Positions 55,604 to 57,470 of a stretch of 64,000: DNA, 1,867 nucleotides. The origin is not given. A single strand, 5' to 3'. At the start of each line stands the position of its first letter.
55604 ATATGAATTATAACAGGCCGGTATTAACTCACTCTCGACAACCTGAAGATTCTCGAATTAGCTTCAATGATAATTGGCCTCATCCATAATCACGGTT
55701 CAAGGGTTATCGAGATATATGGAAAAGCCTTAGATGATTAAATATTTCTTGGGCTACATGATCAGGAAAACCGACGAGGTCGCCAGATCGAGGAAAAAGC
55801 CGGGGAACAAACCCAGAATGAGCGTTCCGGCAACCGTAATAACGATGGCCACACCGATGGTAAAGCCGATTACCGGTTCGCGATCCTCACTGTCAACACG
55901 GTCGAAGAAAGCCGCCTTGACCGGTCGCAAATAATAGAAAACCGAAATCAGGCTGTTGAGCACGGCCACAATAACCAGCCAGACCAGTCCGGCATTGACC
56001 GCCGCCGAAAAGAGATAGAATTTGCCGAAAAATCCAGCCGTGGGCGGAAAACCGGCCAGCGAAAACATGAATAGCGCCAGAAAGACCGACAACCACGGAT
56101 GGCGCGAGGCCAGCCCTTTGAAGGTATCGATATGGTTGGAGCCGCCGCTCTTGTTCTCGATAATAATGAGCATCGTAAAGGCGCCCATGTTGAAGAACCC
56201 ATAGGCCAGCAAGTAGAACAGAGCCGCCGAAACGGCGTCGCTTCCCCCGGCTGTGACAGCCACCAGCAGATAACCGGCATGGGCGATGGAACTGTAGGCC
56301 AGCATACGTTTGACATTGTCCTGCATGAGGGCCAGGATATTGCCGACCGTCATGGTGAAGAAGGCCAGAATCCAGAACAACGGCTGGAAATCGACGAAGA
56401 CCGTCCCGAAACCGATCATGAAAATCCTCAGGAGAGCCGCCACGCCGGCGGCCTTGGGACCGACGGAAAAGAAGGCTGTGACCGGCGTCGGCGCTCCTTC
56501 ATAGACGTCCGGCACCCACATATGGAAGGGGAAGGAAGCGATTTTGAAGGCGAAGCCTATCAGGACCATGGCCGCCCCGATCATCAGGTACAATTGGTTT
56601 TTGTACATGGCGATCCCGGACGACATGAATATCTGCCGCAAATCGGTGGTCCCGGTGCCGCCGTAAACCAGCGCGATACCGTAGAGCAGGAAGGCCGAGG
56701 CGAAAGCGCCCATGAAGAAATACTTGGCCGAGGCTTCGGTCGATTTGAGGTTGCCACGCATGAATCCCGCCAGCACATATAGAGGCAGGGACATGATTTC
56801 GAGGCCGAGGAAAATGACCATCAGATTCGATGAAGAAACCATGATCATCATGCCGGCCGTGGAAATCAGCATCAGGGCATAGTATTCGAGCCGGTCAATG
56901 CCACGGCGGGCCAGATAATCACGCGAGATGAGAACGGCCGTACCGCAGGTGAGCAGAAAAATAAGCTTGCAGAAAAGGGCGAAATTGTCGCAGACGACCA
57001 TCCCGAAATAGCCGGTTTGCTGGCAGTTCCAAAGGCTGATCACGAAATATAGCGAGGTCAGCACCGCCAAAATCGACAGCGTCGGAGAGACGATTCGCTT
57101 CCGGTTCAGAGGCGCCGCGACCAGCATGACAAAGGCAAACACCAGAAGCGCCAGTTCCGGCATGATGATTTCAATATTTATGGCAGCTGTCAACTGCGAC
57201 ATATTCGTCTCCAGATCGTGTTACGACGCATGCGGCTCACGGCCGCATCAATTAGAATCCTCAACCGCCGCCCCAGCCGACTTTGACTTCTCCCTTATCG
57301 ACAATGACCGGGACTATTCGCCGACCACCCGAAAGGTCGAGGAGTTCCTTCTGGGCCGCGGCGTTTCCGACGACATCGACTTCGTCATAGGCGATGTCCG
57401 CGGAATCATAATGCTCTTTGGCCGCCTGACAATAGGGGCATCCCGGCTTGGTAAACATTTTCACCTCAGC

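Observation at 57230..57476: Glutaredoxin-like gene embedded in the nuo operon with an in-frame TGA, two more codons, TAA and a SECIS-like hairpin: candidate C-terminal selenocysteine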

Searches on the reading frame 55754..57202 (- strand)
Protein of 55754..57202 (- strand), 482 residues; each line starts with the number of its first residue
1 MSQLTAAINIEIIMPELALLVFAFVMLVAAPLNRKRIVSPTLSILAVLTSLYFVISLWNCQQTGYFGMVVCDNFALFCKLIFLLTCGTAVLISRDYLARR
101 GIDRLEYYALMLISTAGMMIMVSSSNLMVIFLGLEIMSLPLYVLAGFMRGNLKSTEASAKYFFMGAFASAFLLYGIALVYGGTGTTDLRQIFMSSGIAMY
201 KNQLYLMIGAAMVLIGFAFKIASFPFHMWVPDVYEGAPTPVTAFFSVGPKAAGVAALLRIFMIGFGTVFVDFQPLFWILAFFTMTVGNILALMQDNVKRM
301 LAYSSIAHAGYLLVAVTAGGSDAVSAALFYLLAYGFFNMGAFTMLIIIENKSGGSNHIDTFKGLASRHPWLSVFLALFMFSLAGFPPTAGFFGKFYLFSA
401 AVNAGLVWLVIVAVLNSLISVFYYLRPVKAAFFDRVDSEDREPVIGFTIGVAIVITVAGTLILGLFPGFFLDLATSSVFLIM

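Call 11: search_protein_families(library=ncbifam, proteins=[window:55754-57202:-], max_evalue=1e-10)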
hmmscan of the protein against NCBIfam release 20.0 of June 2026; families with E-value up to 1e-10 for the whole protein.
window:55754-57202:- (482 aa): 73 families (the best 25 are shown)
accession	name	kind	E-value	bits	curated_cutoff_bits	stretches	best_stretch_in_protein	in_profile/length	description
TIGR01770.1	NDH_I_N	subfamily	1.1e-139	466.5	332.6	1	11-470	2-471/472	NADH-quinone oxidoreductase subunit NuoN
NF004442.0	PRK05777.1-5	equivalog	1.3e-128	430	523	1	7-478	5-478/483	NADH-quinone oxidoreductase subunit NuoN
NF004440.0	PRK05777.1-3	equivalog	1.2e-126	423.4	519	1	7-448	5-445/477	NADH-quinone oxidoreductase subunit NuoN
NF004441.0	PRK05777.1-4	equivalog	1.5e-123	413.2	477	1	98-479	138-521/524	NADH-quinone oxidoreductase subunit NuoN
NF002701.0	PRK02504.1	equivalog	4.5e-103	345.5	569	1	3-433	5-435/513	NAD(P)H-quinone oxidoreductase subunit N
NF004446.0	PRK05777.2-4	equivalog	9.8e-101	338.3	590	1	9-474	10-491/502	NADH-quinone oxidoreductase subunit NuoN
NF004444.0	PRK05777.2-2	equivalog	6.5e-95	319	496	1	7-465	11-474/496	NADH-quinone oxidoreductase subunit NuoN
NF004439.0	PRK05777.1-1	equivalog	7.6e-85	285.6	531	1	14-476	12-480/485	NADH-quinone oxidoreductase subunit NuoN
NF004445.0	PRK05777.2-3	equivalog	1.5e-83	281.4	408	1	9-466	6-462/475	NADH-quinone oxidoreductase subunit NuoN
NF004443.0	PRK05777.2-1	equivalog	3.1e-71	241.1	626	1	11-467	12-481/506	NADH-quinone oxidoreductase subunit NuoN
NF004447.0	PRK05777.2-5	equivalog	1.8e-69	235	547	1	12-466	3-454/458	NADH-quinone oxidoreductase subunit NuoN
NF004448.0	PRK05777.2-6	equivalog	1e-60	206.2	869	1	7-435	12-445/492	NADH-quinone oxidoreductase subunit NuoN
NF006241.0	PRK08377.1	equivalog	1.9e-55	188.8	645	1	98-475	103-471/494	NADH dehydrogenase subunit N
TIGR01972.1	NDH_I_M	subfamily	4.9e-51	173.9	263.8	1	89-478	94-479/486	NADH-quinone oxidoreductase subunit M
NF006240.0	PRK08376.1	subfamily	8.9e-47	160.1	662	1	70-472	87-497/521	putative monovalent cation/H+ antiporter subunit D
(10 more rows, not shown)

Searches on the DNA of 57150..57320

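Call 50: search_rna_families(source=window, start=57150, end=57320, threshold=evalue, max_evalue=10)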
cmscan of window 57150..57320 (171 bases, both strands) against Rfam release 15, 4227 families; matches with E-value up to 10: 4.
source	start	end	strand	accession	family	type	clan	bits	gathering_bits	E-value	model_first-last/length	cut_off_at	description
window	57281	57302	-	RF02927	Actino-ugpB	Gene; sRNA;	-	12.7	42.5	5.4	1-61/61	no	Actino-ugpB RNA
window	57158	57189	+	RF00276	SNORD52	Gene; snRNA; snoRNA; CD-box;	CL00063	12.4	45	4.2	1-67/67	no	Small nucleolar RNA SNORD52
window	57157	57190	+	RF00093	SNORD18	Gene; snRNA; snoRNA; CD-box;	CL00047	12.4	41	9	1-71/71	no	Small nucleolar RNA SNORD18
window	57258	57292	-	RF01889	lincRNA-p21_1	Gene; lncRNA;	-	9.8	75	8.6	138-174/174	no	LincRNA-p21 conserved region 1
